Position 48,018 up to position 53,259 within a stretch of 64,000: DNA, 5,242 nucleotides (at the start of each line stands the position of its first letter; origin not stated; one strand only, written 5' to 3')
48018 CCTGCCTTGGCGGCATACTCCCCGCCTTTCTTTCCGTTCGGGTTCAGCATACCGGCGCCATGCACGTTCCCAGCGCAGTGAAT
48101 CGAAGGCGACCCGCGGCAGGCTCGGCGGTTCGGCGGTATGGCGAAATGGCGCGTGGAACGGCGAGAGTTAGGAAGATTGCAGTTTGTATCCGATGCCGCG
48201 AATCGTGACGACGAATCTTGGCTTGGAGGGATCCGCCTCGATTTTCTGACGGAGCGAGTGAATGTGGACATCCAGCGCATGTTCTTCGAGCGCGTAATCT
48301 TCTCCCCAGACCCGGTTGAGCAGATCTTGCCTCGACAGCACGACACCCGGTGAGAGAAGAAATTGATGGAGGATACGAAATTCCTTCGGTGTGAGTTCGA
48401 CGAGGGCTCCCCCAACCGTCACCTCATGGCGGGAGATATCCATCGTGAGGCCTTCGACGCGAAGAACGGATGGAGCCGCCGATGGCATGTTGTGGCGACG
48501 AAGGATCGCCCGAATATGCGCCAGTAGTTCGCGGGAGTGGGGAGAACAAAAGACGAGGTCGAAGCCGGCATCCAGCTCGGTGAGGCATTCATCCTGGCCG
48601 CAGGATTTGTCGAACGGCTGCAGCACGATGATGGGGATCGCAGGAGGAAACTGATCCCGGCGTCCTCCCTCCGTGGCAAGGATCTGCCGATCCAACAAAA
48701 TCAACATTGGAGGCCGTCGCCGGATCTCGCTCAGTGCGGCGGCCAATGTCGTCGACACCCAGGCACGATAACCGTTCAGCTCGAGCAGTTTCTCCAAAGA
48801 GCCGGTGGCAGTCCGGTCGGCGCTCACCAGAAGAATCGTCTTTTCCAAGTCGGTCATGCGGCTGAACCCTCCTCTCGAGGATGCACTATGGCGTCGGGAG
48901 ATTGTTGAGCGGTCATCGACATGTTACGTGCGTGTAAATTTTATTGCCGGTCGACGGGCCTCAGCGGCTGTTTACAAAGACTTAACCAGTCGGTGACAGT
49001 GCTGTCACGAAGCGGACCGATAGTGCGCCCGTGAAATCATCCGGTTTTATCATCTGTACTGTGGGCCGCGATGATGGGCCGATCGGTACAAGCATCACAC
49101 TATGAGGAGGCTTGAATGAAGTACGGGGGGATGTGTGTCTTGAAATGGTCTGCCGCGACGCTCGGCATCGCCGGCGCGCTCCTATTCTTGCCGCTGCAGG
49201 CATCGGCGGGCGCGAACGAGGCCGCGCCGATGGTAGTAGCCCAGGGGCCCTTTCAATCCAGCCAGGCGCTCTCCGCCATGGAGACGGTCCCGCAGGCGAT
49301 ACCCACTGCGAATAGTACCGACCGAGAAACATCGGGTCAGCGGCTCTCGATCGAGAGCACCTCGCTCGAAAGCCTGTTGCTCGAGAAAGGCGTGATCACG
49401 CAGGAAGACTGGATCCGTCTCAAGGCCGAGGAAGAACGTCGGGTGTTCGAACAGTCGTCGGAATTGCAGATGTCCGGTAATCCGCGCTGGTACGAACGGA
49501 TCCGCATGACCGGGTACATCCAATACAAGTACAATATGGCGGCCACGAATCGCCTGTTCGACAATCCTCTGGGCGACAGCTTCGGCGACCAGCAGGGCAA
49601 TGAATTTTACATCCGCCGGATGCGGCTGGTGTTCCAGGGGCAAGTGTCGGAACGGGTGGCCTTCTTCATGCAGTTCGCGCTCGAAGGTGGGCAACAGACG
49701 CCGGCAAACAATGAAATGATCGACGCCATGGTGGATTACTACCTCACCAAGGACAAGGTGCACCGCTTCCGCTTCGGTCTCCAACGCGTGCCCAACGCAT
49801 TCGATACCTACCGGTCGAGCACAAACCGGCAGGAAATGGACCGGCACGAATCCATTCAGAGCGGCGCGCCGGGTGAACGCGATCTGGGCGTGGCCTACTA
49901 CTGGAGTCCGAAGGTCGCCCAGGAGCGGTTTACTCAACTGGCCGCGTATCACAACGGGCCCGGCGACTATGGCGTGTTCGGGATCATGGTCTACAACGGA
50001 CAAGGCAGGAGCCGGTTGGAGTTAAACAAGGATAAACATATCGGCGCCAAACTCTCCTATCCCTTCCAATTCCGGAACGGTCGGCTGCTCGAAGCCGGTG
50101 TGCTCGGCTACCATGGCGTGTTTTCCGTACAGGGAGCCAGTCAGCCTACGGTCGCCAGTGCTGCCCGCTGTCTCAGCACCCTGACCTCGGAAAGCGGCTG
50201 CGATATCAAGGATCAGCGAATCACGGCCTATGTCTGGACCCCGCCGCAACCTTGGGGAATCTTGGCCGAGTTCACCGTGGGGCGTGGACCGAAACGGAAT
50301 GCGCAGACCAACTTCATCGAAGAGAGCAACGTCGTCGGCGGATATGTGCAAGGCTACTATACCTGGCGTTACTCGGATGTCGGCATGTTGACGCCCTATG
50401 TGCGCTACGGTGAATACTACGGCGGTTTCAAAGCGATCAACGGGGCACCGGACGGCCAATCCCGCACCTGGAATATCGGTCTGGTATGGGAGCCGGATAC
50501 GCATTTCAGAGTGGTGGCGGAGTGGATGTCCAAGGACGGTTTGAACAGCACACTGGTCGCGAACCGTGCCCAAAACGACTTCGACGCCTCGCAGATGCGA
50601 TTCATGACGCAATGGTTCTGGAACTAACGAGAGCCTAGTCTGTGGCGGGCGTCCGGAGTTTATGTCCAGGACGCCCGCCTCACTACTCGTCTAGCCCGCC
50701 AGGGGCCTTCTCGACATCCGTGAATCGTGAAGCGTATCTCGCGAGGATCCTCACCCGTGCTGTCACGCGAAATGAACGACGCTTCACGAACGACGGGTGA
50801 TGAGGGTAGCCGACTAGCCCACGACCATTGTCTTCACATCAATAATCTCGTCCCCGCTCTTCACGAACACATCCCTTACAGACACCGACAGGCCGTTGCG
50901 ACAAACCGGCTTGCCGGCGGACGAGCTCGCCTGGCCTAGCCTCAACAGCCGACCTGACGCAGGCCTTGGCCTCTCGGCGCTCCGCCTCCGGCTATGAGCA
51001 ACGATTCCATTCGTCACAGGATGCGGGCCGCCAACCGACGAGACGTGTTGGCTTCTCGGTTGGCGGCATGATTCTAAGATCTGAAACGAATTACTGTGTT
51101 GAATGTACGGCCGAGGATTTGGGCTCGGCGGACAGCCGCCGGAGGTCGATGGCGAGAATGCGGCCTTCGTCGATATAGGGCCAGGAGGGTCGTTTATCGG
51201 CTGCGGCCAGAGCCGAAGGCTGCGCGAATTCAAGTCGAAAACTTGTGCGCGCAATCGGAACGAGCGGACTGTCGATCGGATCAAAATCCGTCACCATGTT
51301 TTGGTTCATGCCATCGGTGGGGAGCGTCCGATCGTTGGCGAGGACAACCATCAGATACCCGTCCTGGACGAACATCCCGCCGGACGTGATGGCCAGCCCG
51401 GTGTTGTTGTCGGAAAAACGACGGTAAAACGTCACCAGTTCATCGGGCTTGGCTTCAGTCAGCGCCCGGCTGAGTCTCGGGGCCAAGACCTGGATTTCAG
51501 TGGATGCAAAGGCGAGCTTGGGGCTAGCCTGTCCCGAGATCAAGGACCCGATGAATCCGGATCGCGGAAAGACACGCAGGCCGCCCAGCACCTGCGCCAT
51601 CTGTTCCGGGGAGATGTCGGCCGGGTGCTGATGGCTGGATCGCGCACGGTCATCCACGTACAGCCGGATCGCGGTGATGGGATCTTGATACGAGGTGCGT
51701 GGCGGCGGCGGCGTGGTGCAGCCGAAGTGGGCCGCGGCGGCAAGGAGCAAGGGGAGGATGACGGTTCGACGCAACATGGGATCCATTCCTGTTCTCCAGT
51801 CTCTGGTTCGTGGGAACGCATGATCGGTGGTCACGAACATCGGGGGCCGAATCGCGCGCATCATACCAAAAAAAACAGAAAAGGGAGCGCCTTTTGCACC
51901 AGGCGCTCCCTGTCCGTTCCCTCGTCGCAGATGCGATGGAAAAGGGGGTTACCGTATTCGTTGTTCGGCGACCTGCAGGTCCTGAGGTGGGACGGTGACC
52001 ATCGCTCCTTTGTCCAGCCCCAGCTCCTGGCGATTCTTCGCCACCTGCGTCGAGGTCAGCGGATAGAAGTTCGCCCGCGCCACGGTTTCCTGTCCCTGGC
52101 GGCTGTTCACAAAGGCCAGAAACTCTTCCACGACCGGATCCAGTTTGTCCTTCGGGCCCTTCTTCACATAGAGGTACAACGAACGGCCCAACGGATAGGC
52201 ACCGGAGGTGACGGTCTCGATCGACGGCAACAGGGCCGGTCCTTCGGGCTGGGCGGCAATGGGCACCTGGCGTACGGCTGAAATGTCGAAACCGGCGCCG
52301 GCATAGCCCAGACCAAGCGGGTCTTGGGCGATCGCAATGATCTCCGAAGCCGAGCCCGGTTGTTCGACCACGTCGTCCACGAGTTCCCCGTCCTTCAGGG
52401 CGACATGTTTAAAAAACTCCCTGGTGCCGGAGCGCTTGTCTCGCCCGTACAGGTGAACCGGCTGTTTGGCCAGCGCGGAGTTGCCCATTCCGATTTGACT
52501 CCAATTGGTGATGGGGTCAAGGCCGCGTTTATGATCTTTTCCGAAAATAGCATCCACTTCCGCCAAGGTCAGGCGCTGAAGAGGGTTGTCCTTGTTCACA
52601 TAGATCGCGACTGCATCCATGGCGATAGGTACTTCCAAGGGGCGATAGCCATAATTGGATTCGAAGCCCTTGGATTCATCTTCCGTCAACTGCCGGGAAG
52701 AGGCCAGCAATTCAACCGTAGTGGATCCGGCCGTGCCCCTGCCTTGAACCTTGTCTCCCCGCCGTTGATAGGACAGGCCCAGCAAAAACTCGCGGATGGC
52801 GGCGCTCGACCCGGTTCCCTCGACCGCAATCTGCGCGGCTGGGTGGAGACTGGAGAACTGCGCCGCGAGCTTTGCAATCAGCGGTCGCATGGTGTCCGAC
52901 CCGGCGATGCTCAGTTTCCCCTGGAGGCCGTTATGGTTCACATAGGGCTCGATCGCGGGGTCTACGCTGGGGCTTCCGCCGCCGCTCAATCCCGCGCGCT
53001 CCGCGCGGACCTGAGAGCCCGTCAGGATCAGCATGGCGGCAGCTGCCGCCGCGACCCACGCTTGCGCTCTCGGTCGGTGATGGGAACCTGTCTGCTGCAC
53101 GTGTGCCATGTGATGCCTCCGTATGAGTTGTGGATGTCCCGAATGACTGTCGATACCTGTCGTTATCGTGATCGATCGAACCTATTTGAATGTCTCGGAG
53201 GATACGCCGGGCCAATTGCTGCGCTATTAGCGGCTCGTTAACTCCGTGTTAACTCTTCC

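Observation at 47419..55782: An 11-bp-periodic Pho-box-like motif at five promoters outlines a local regulon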

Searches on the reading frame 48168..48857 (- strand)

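Call 5: search_protein_families(library=pfam, proteins=[window:48168-48857:-])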
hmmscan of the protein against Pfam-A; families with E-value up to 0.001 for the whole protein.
window:48168-48857:- (229 aa): 1 family
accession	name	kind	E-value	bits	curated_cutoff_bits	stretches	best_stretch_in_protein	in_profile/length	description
PF00486.34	Trans_reg_C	-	5e-27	94.2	26.2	1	153-226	4-77/77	Transcriptional regulatory protein, C terminal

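Call 28: search_protein_families(library=ncbifam, proteins=[window:48168-48857:-], max_evalue=0.01)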
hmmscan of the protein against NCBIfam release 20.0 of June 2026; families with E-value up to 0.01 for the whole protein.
window:48168-48857:- (229 aa): 41 families (the best 25 are shown)
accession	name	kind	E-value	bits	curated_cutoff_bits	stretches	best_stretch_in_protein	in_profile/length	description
TIGR02154.1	PhoB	equivalog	1.4e-37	129.2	296.2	1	6-226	3-225/226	phosphate regulon transcriptional regulator PhoB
NF040689.1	MtrAB_MtrA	equivalog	1e-36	126.4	300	1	8-226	1-218/219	MtrAB system response regulator MtrA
NF007820.0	PRK10529.1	equivalog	6.3e-35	120.6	325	1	7-226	3-223/225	two-component system response regulator KdpE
NF045914.1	RespRegNblR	equivalog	4.9e-30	104.8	300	1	3-228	4-227/228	response regulator transcription factor NblR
NF045944.1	ResRegRpaBCyano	equivalog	5.2e-30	104.5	330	1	20-227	12-228/229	response regulator transcription factor RpaB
NF041733.1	resp_reg_CseB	equivalog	3.7e-29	101.7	350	1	7-227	2-227/228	two-component system response regulator CseB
NF007546.0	PRK10161.1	equivalog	1.3e-28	100.1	471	1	8-227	5-226/229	phosphate response regulator transcription factor PhoB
NF040534.1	resp_reg_YycF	equivalog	3.2e-28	98.6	340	1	6-228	1-229/231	response regulator YycF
NF053854.1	RespRegPhoBBctds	equivalog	1.2e-26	93.5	270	1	8-226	1-224/225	two-component system response regulator PhoB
NF008296.0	PRK11083.1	equivalog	2.4e-26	92.6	273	1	6-228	4-227/228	two-component system response regulator CreB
NF007928.2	PRK10643.1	equivalog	4.5e-24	85.3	330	1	8-226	3-216/216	two-component system response regulator PmrA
NF007005.1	PRK09468.1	equivalog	5.3e-24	84.9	331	1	6-225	4-230/237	osmolarity response regulator transcription factor OmpR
NF007982.1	PRK10710.1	equivalog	5.7e-24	85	380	1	6-227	8-228/235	envelope stress response regulator BaeR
TIGR01387.1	cztR_silR_copR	subfamily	8.8e-23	81.1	279.2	1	92-226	86-218/218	heavy metal response regulator transcription factor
NF033117.2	vanR_ACDEGLN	exception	7.4e-22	78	350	1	15-226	8-225/226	VanR-ABDEGLN family response regulator transcription factor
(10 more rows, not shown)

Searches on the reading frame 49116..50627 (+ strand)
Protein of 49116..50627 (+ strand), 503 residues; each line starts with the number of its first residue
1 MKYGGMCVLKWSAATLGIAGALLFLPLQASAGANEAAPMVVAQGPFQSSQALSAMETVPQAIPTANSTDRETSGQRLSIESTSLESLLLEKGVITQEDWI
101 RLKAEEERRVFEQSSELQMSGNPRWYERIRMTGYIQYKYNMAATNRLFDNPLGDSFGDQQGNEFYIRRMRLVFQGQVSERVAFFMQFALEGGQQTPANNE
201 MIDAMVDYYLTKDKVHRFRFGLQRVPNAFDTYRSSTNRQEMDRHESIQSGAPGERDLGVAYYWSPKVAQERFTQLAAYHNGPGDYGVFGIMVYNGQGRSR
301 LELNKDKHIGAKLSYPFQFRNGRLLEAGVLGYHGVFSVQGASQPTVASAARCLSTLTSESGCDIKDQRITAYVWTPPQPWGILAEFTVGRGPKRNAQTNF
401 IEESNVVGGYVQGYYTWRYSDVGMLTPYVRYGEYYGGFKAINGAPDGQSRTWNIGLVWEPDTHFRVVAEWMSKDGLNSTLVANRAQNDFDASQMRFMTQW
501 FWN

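Call 5: search_protein_families(library=pfam, proteins=[window:49116-50627:+])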
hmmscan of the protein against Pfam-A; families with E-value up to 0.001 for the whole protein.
window:49116-50627:+ (503 aa): 1 family
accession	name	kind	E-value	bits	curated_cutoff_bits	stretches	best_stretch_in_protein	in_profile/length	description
PF07396.17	Porin_O_P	-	9.5e-20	71.6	20.9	1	157-499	20-369/370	Phosphate-selective porin O and P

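Call 28: search_protein_families(library=ncbifam, proteins=[window:49116-50627:+], max_evalue=0.01)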
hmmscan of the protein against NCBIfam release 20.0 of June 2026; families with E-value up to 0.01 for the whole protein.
window:49116-50627:+ (503 aa): 1 family
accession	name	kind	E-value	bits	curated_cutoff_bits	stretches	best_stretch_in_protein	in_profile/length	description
NF040900.1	porin_ExtI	equivalog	0.0072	15.2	150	0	132-261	37-173/403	selenite/tellurite reduction operon porin ExtI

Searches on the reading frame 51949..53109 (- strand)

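Call 5: search_protein_families(library=pfam, proteins=[window:51949-53109:-])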
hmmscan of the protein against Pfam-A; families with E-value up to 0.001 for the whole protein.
window:51949-53109:- (386 aa): 2 families
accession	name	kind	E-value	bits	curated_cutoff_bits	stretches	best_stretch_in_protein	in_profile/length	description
PF12849.12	PBP_like_2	-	2.2e-35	123.2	27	1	61-336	7-265/267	PBP superfamily domain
PF13531.11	SBP_bac_11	-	3.3e-05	24.2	25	0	66-185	1-99/227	Bacterial extracellular solute-binding protein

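Call 28: search_protein_families(library=ncbifam, proteins=[window:51949-53109:-], max_evalue=0.01)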
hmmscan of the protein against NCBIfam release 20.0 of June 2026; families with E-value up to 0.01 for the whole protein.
window:51949-53109:- (386 aa): 1 family
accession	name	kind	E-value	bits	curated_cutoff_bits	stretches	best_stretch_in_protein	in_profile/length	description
TIGR02136.1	ptsS_2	subfamily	9e-52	176.1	206.6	2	129-349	85-293/295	phosphate ABC transporter substrate-binding protein PstS family protein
